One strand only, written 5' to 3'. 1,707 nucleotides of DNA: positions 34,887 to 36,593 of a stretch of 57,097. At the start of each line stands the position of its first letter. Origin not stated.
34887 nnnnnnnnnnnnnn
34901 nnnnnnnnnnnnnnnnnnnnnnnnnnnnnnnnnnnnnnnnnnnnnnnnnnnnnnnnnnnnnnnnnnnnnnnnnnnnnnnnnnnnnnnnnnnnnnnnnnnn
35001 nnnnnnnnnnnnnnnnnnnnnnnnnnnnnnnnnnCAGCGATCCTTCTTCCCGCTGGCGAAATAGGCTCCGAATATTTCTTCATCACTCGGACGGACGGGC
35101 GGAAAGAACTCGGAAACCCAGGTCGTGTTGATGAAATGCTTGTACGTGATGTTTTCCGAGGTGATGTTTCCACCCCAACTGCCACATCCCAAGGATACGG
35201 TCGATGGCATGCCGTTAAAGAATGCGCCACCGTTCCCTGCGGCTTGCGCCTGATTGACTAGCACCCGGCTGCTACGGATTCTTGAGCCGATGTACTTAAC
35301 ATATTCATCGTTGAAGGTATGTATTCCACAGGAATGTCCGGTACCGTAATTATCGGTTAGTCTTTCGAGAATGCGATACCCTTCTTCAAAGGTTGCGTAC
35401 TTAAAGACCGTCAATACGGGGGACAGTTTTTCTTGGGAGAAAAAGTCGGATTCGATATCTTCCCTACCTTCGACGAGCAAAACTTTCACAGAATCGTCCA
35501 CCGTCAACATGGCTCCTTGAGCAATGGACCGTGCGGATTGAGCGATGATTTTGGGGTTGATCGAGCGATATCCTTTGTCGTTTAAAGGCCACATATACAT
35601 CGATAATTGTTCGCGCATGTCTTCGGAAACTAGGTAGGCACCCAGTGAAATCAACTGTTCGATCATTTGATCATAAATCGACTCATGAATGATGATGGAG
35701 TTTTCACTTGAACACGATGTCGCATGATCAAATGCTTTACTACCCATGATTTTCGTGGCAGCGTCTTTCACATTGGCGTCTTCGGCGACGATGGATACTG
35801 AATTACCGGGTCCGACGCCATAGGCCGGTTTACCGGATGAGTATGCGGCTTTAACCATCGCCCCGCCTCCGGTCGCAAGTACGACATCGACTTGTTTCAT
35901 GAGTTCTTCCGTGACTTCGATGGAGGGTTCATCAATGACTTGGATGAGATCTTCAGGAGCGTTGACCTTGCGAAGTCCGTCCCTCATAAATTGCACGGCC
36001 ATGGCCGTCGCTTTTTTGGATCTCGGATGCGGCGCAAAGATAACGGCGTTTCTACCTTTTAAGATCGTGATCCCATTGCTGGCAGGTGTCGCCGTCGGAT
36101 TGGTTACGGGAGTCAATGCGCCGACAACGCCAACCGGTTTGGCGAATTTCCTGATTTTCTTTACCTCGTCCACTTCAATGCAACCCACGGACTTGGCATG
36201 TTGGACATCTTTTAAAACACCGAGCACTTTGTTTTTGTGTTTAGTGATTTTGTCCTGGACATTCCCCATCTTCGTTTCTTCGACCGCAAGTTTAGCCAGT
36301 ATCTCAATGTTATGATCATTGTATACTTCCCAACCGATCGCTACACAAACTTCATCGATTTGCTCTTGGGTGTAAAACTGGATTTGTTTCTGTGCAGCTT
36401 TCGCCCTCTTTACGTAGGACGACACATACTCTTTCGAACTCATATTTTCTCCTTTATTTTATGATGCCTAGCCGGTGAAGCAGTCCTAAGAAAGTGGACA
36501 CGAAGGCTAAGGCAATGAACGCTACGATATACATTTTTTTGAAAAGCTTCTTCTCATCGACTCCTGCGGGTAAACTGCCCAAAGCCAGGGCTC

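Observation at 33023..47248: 14-gene sulfoquinovose operon: transketolase-type sulfoglycolysis ending in sulfoacetate plus ATP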

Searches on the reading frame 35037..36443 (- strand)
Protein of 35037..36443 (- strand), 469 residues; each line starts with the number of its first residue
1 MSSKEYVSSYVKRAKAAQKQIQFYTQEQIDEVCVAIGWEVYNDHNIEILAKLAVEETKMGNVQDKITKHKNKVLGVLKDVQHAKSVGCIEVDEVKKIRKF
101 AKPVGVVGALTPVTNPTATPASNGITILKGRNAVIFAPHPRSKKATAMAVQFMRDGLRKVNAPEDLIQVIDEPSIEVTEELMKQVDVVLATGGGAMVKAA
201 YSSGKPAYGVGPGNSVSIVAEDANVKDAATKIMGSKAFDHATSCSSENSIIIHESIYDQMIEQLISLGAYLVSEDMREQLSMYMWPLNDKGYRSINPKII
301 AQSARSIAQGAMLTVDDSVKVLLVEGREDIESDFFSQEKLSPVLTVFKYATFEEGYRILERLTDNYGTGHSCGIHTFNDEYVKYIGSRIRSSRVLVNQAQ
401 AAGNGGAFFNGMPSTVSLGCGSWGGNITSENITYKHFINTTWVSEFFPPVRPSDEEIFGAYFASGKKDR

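Call 6: search_protein_families(library=ncbifam, proteins=[window:35037-36443:-])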
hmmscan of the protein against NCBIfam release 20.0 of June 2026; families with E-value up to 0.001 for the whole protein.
window:35037-36443:- (469 aa): 37 families (the best 25 are shown)
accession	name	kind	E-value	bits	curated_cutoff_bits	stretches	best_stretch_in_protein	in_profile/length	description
NF047625.1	AcylSulfactDhSauS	equivalog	1.6e-154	515.2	600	1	4-464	3-461/464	acylating sulfoacetaldehyde dehydrogenase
NF010378.0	PRK13805.1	equivalog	3.7e-129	432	951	1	3-444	12-450/872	bifunctional acetaldehyde-CoA/alcohol dehydrogenase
TIGR02518.1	EutH_ACDH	equivalog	2.8e-111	372.8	620.1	1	7-443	10-441/488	acetaldehyde dehydrogenase (acetylating)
NF011927.0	PRK15398.1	subfamily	1.7e-70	237.9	403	1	7-405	38-425/465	aldehyde dehydrogenase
NF001221.0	PRK00197.1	equivalog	8.8e-17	60.9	289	1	4-265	4-279/418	glutamate-5-semialdehyde dehydrogenase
NF040648.1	lactal_redase_Meth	equivalog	2.3e-16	59.9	650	1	3-402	31-427/463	lactaldehyde dehydrogenase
NF006916.0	PRK09407.1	equivalog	1.2e-15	57.2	521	1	83-265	138-318/526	succinic semialdehyde dehydrogenase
NF050084.1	pip_6_carb_DH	equivalog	1.3e-15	57.3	730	1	96-378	110-399/475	L-piperidine-6-carboxylate dehydrogenase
NF052305.1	DioxValDhHalo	equivalog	6.2e-14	51.7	750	1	94-398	132-440/483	2,5-dioxovalerate dehydrogenase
TIGR00407.1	proA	equivalog_domain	1.8e-13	50.1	317.45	1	48-266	54-267/398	glutamate-5-semialdehyde dehydrogenase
NF006992.0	PRK09457.1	subfamily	1.3e-11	43.8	514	1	5-412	37-445/487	succinylglutamate-semialdehyde dehydrogenase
NF042993.1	AlphKGSA_gudD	equivalog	1.8e-11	43.5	770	1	101-416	138-458/481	alpha-ketoglutaric semialdehyde dehydrogenase GucD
NF040792.1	glyc_ald_dh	equivalog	1.9e-11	43.6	760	1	92-400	125-437/488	D-glyceraldehyde dehydrogenase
NF047626.1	SulfactDhSafD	equivalog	2.9e-11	43.1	700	1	101-389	123-406/454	sulfoacetaldehyde dehydrogenase SafD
TIGR01780.1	SSADH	subfamily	3.8e-11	42.5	646.35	1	95-353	109-373/448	succinate-semialdehyde dehydrogenase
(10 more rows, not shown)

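Call 7: search_protein_families(library=pfam, proteins=[window:35037-36443:-])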
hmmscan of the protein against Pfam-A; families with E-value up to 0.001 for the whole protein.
window:35037-36443:- (469 aa): 1 family
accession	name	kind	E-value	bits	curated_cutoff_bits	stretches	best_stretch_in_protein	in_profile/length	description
PF00171.27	Aldedh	-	2.3e-26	92.8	23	1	3-412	27-438/461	Aldehyde dehydrogenase family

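Call 16: list_cluster_members(proteins=[window:35037-36443:-, window:33913-35034:-, window:33026-33913:-, window:36457-37695:-, window:39139-39954:-])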
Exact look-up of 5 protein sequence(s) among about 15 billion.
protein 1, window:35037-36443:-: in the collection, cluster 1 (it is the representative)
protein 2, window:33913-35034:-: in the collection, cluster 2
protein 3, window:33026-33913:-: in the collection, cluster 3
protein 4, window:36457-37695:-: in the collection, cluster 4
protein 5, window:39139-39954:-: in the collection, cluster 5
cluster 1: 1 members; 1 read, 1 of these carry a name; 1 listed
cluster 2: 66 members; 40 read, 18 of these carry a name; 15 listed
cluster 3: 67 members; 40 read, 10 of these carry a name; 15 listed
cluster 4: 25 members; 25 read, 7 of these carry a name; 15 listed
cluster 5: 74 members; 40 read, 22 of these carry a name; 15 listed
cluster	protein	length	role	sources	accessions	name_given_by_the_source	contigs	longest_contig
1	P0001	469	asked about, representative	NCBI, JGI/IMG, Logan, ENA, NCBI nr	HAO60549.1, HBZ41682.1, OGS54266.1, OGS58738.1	MAG: aldehyde dehydrogenase [Firmicutes bacterium GWF2_51_9]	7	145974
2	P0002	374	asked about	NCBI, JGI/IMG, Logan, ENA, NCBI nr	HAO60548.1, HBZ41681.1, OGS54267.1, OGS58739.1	MAG: succinate--CoA ligase [Firmicutes bacterium GWF2_51_9]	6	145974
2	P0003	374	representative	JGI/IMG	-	succinyl-CoA synthetase beta subunit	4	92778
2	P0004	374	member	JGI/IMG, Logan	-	succinyl-CoA synthetase beta subunit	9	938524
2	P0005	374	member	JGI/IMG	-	succinyl-CoA synthetase beta subunit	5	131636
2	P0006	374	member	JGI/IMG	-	succinyl-CoA synthetase beta subunit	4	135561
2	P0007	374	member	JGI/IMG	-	succinyl-CoA synthetase beta subunit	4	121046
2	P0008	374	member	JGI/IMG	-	succinyl-CoA synthetase beta subunit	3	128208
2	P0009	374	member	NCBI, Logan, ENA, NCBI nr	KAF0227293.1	MAG: succinyl-CoA synthetase beta [Erysipelotrichaceae bacterium]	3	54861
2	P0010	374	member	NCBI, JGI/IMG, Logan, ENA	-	succinyl-CoA synthetase beta subunit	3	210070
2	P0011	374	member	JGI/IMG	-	succinyl-CoA synthetase beta subunit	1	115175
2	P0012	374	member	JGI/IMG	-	succinyl-CoA synthetase beta subunit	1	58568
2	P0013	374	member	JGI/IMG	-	succinyl-CoA synthetase beta subunit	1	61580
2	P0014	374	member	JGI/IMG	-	succinyl-CoA synthetase beta subunit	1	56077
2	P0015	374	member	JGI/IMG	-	succinyl-CoA synthetase beta subunit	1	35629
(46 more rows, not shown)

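Call 29: find_homologous_proteins(query=window:35037-36443:-, max_evalue=1e-60)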
Query window:35037-36443:- (469 aa): 7844 proteins with E <= 1e-60 among 8000 candidates; the best 120 are listed.
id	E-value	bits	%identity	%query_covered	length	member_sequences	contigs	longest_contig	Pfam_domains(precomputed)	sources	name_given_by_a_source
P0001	0.0e+0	1049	100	100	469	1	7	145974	PF00171.28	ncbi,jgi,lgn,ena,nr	ncbi:MAG: aldehyde dehydrogenase [Firmicutes bacterium GWF2_51_9]|nr:MAG: aldehyde dehydrogenase [Fi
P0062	0.0e+0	1038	99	100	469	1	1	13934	PF00171.28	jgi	jgi:sulfoacetaldehyde dehydrogenase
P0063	0.0e+0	1037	99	100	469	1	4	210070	PF00171.28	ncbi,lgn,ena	-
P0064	0.0e+0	1037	99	100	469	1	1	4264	PF00171.28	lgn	-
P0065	0.0e+0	1035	99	100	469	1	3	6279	PF00171.28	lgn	-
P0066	0.0e+0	1035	99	100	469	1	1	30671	PF00171.28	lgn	-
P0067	0.0e+0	1034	98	100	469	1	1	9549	PF00171.28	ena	-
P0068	0.0e+0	1034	98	100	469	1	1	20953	PF00171.28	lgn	-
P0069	0.0e+0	1034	98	100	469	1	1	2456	PF00171.28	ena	-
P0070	0.0e+0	1032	98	100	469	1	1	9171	PF00171.28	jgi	-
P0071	0.0e+0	1032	98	100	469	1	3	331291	PF00171.28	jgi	-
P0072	0.0e+0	1032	98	100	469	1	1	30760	PF00171.28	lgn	-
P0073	0.0e+0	1031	98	100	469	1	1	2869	PF00171.28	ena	-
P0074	0.0e+0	1030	98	100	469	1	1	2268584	PF00171.28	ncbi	ncbi:MAG: aldehyde dehydrogenase family protein [Erysipelotrichaceae bacterium]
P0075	0.0e+0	1024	97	100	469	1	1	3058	PF00171.28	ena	-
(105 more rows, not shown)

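Call 31: find_related_loci(query=A2, collection=genome_contigs, flank=10000)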
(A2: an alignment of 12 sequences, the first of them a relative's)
Query A2 (469 aa) in genome_contigs; peptide patterns used: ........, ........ (x = any residue, [..] = any of these).
541 stretches matched a pattern; 500 encode a relative of the query (tblastn E <= 1e-3); the best 80 are kept; 80 distinct loci.
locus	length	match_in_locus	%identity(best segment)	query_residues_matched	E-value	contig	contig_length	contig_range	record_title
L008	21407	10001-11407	99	1-469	0e+0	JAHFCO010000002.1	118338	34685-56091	MAG: Bacillota bacterium isolate nzgw223 NODE_87_length_118339_cov_4.307381, whole genome shotgun sequence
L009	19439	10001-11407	97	1-469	0e+0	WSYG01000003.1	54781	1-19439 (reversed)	MAG: Erysipelotrichaceae bacterium isolate X3_MetaBAT.3 scaffold_420, whole genome shotgun sequence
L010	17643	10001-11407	95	1-469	0e+0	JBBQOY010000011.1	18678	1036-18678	MAG: Erysipelotrichales bacterium isolate Co_metawrap_154 Cmw_154_k141_29095513_length_18678_cov_22.9905, whole genome s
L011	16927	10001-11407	94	1-469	0e+0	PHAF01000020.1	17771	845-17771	MAG: Firmicutes bacterium HGW-Firmicutes-10 bjp_ig2102_scaffold_1809, whole genome shotgun sequence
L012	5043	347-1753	94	1-469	0e+0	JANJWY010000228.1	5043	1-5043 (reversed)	MAG: Erysipelotrichaceae bacterium isolate RS262_metabat.bin.6 RS262_k141_74781, whole genome shotgun sequence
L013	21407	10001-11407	93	1-469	0e+0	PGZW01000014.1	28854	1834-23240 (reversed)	MAG: Firmicutes bacterium HGW-Firmicutes-19 08E140C01_scaffold_1146, whole genome shotgun sequence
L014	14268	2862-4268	94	1-469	0e+0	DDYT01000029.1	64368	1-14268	MAG TPA_asm: Erysipelotrichaceae bacterium UBA2227 UBA2227_contig_70388, whole genome shotgun sequence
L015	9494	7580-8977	83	1-466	0e+0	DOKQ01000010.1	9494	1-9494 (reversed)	MAG TPA_asm: Erysipelotrichaceae bacterium isolate UBA12383 contig_3310, whole genome shotgun sequence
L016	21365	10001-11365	77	3-457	0e+0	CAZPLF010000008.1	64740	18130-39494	MAG TPA_asm: uncultured Mariniplasma sp. isolate SRP178699_co1_430 genome assembly, contig: NODE_350_length_64740_cov_20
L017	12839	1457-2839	75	1-462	0e+0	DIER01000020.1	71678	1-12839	MAG TPA_asm: Acholeplasmataceae bacterium UBA5769 UBA5769_contig_38789, whole genome shotgun sequence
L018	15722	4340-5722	76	1-462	0e+0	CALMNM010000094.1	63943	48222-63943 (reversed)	MAG TPA_asm: uncultured Acholeplasma sp. isolate SRR6284161_bin.9_CONCOCT_v1.1_MAG genome assembly, contig: ERZ795125.38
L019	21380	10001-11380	75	3-462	0e+0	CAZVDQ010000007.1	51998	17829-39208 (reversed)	MAG TPA_asm: uncultured Mariniplasma sp. isolate binchicken_co181_473 genome assembly, contig: NODE_697_length_51998_cov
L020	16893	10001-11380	75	7-466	0e+0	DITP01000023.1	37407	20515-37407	MAG TPA_asm: Acholeplasmataceae bacterium UBA6181 UBA6181_contig_109151, whole genome shotgun sequence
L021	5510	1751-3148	74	1-467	0e+0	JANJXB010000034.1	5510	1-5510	MAG: Acholeplasmataceae bacterium isolate RS263_metabat.bin.35 RS263_k141_369674, whole genome shotgun sequence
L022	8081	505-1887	75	1-462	0e+0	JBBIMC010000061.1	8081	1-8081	MAG: Mycoplasmatota bacterium isolate RVF170221_bin_223 NODE_2547_length_8081_cov_4.775231, whole genome shotgun sequenc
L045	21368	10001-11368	66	7-462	0e+0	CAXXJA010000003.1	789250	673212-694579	MAG: Sphaerochaetaceae bacterium isolate a9bcfc89-315c-4f53-91f9-1ff9c53e3a1f genome assembly, contig: contig_3, whole g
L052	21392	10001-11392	65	1-464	0e+0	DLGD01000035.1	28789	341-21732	MAG TPA_asm: Christensenella sp. UBA7703 UBA7703_contig_1088, whole genome shotgun sequence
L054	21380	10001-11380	65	3-462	0e+0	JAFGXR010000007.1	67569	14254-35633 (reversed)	MAG: Spirochaetales bacterium isolate ZodW_Metabat.41 k87_403565, whole genome shotgun sequence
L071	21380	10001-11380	63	3-462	0e+0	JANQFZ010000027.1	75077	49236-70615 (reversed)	MAG: Vallitaleaceae bacterium isolate PL23b_bin.23 k99_2964798, whole genome shotgun sequence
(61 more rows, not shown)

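Call 52: search_protein_families(library=pfam, proteins=[L054:13403-14848:+, L071:13426-14880:+, L052:13445-14905:+, L045:13405-14856:+], max_evalue=0.0001)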
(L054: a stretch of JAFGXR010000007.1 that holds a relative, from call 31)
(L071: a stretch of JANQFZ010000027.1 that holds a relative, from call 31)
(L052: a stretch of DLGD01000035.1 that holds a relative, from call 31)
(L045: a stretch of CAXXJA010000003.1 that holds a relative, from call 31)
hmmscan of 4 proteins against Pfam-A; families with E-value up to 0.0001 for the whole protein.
L054:13403-14848:+ (482 aa): 2 families
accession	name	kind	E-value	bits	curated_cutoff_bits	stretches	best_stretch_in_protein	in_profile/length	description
PF00939.25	Na_sulph_symp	-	4.1e-55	188.1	27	1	8-473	3-463/472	Sodium:sulfate symporter transmembrane region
PF03600.22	CitMHS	-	4.1e-37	128.5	31.9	1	54-399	1-310/336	Citrate transporter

L071:13426-14880:+ (485 aa): 2 families
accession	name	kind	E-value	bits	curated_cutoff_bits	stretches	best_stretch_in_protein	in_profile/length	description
PF00939.25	Na_sulph_symp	-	3.9e-58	198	27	1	17-476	9-463/472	Sodium:sulfate symporter transmembrane region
PF03600.22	CitMHS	-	1.7e-41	142.9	31.9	2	57-401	1-309/336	Citrate transporter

L052:13445-14905:+ (487 aa): 2 families
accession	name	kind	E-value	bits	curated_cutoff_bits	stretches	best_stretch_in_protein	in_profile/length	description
PF00939.25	Na_sulph_symp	-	7e-54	184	27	1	16-479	6-464/472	Sodium:sulfate symporter transmembrane region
PF03600.22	CitMHS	-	2e-36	126.2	31.9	2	60-297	2-217/336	Citrate transporter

L045:13405-14856:+ (484 aa): 2 families
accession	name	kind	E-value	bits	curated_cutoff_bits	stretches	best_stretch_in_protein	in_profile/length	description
PF00939.25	Na_sulph_symp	-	6.1e-51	174.3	27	1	10-472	3-460/472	Sodium:sulfate symporter transmembrane region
PF03600.22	CitMHS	-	5.6e-44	151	31.9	2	56-402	1-311/336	Citrate transporter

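Call 58: search_protein_families(library=ncbifam, proteins=[L054:13403-14848:+], max_evalue=1e-10)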
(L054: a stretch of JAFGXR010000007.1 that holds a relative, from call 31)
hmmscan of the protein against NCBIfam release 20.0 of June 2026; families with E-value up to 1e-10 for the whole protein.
L054:13403-14848:+ (482 aa): 1 family
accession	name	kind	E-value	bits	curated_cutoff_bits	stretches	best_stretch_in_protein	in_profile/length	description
TIGR00785.1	dass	subfamily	7.4e-73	245.7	198.6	1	43-473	10-441/444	DASS family sodium-coupled anion symporter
